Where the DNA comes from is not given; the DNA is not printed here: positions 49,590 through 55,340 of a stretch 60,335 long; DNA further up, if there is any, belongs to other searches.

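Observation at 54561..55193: Cytoplasmic tandem helix-turn-helix tail fused in frame to the giant surface protein: a possible membrane-tethered transcription factor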

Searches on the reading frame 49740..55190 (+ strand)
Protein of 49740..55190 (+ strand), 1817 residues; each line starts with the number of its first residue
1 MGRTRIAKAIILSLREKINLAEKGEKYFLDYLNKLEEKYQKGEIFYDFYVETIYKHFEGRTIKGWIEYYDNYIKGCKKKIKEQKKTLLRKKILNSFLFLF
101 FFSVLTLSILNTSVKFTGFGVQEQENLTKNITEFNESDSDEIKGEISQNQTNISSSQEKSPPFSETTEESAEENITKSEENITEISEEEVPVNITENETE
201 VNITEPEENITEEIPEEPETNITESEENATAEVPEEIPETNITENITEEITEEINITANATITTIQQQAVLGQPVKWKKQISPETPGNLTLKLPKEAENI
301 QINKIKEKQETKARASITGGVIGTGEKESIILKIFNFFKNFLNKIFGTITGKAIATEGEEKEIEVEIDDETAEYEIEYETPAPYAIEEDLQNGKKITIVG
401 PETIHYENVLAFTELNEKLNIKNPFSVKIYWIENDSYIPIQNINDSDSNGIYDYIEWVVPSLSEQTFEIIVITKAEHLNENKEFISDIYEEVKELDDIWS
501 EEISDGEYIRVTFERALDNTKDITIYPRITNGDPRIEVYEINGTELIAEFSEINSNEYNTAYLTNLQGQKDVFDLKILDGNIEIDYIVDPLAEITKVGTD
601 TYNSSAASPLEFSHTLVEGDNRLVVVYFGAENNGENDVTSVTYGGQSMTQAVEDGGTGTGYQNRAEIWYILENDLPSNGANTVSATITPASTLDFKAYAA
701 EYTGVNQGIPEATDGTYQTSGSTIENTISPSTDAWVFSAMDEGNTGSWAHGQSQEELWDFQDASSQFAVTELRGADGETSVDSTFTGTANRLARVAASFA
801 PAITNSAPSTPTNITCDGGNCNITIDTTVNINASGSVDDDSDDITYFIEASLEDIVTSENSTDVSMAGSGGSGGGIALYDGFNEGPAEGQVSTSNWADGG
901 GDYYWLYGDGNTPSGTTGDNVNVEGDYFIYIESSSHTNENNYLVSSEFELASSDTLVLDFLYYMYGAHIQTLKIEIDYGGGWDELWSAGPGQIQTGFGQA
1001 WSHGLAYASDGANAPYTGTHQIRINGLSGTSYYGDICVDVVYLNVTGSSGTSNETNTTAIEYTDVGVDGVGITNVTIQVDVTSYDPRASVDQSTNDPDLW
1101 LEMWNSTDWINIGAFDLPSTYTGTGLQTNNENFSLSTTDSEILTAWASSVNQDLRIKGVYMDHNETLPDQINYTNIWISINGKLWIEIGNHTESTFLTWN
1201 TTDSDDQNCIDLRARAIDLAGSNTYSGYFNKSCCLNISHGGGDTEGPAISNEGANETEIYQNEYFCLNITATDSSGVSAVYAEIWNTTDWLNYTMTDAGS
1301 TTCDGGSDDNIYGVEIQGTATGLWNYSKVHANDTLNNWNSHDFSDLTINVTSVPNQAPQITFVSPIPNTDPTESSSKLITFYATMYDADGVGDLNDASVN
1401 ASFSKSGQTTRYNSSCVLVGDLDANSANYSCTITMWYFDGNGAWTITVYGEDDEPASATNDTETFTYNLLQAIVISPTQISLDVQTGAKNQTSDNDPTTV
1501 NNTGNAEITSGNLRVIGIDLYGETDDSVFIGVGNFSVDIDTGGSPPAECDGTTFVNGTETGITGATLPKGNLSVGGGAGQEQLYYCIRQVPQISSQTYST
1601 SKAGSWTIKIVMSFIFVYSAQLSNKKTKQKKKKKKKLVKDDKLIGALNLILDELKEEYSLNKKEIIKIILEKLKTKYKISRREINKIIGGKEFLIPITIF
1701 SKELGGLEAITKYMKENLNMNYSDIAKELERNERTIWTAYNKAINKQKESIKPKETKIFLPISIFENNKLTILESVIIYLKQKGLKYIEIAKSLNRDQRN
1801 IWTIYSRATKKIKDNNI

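Call 6: search_protein_families(library=pfam, proteins=[window:49740-55190:+], max_evalue=1)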
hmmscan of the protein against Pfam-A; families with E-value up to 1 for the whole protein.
window:49740-55190:+ (1817 aa): 6 families
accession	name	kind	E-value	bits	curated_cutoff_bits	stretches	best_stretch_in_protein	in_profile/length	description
PF00629.30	MAM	-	7.8e-07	29.5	26.4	1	900-1043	16-152/158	MAM domain, meprin/A5/mu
PF08281.18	Sigma70_r4_2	-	9.1e-06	25.7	25.7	2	1768-1812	9-54/54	Sigma-70, region 4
PF20164.4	GspA_SrpA_N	-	0.0018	19.1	27.4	1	1255-1323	11-75/117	GspA/SrpA SigLec-like domain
PF13384.12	HTH_23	-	0.028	14.7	24.6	0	1719-1738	17-36/50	Homeodomain-like domain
PF24111.1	DUF7386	-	0.27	11.9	28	1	140-200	11-71/86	Family of unknown function (DUF7386)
PF18122.6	APC1_C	-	0.54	10.7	22.9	0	1593-1672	68-140/164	Anaphase-promoting complex sub unit 1 C-terminal domain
